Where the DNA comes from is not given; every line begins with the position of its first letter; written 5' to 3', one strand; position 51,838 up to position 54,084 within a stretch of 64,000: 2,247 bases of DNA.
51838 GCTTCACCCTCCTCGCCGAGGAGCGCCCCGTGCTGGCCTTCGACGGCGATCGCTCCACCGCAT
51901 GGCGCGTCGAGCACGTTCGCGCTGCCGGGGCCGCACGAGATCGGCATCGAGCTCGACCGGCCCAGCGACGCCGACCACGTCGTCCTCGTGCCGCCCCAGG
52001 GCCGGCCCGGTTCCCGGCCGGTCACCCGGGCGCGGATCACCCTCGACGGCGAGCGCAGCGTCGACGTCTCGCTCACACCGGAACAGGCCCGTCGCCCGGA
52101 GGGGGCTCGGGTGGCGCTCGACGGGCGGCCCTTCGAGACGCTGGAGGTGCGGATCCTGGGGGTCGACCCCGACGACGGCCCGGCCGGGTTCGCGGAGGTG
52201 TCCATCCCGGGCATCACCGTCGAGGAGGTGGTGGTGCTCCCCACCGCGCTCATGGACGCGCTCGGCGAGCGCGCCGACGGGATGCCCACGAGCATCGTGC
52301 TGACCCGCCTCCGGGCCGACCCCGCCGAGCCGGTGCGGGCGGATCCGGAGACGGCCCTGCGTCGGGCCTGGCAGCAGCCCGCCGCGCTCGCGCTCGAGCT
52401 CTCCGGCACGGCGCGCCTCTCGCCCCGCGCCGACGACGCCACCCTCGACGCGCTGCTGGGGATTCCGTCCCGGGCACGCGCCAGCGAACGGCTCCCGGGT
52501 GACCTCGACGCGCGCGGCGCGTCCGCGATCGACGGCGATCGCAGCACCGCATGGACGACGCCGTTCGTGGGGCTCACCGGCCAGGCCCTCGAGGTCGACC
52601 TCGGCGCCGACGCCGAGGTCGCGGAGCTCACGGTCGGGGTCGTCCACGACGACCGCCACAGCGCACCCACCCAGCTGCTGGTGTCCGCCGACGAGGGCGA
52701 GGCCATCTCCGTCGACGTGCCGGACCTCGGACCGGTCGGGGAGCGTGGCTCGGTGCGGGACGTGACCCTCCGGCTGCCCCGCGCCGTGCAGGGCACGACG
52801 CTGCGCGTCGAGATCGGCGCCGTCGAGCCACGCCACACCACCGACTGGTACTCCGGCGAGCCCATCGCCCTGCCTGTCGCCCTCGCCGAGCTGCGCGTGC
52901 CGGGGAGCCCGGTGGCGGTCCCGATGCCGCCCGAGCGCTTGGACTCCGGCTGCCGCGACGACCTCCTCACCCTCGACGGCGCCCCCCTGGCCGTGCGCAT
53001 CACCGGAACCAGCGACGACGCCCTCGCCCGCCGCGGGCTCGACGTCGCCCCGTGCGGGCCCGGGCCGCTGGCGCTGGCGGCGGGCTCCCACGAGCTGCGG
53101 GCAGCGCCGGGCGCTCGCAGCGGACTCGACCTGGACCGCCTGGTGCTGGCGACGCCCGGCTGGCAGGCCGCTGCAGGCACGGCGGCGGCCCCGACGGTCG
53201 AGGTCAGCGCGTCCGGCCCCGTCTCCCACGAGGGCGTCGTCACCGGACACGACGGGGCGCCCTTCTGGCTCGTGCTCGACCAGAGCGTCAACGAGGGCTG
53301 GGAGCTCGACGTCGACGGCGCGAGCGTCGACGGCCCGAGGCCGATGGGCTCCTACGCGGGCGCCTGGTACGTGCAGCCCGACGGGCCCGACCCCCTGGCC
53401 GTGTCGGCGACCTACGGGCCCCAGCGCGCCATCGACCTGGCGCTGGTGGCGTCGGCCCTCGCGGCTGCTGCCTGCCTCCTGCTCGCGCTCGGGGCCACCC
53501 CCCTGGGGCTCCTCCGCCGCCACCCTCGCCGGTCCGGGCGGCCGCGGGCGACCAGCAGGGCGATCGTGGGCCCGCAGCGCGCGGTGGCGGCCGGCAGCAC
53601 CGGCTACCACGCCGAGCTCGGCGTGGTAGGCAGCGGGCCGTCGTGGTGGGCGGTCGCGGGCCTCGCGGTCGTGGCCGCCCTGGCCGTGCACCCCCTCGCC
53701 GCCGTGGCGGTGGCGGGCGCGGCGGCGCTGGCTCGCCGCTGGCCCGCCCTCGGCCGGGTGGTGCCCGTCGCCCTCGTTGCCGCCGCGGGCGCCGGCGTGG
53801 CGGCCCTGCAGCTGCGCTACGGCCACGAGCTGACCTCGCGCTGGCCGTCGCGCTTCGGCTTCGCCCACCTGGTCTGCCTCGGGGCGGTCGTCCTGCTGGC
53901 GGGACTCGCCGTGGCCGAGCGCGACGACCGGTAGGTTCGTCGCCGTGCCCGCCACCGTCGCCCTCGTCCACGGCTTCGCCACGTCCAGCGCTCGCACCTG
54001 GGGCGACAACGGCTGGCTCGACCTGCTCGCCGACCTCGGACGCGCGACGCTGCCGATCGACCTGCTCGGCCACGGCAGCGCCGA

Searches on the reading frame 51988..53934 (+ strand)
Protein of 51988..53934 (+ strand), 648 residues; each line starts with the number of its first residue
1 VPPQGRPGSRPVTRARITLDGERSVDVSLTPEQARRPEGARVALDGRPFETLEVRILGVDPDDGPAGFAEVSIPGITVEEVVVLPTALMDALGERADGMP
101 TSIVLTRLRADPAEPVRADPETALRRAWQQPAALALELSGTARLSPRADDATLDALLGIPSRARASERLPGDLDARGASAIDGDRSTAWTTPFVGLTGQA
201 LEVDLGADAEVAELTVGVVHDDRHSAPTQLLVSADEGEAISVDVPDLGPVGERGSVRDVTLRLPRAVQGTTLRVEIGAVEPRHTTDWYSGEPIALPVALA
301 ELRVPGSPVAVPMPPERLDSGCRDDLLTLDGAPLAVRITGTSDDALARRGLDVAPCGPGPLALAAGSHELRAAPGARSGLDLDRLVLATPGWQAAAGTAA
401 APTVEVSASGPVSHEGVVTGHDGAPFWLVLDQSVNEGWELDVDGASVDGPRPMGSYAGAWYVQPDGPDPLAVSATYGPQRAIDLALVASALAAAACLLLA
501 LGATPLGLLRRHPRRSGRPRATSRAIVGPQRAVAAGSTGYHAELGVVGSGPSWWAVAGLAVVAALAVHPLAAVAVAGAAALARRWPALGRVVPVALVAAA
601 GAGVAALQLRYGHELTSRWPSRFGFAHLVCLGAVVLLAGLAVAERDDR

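Call 9: search_protein_families(library=pfam, proteins=[window:51988-53934:+], max_evalue=0.01)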
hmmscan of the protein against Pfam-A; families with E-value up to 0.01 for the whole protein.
window:51988-53934:+ (648 aa): 3 families
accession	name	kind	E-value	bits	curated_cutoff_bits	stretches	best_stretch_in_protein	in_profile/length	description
PF24607.1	CBM_AftD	-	3.9e-05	23.7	27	1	170-240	12-85/149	Arabinofuranosyltransferase D, third carbohydrate binding module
PF00754.31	F5_F8_type_C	-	0.0004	21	28.2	1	177-278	14-114/127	F5/8 type C domain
PF22633.2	F5_F8_type_C_2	-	0.00081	20.4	27.8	1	180-237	2-58/91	NedA-like, galactose-binding domain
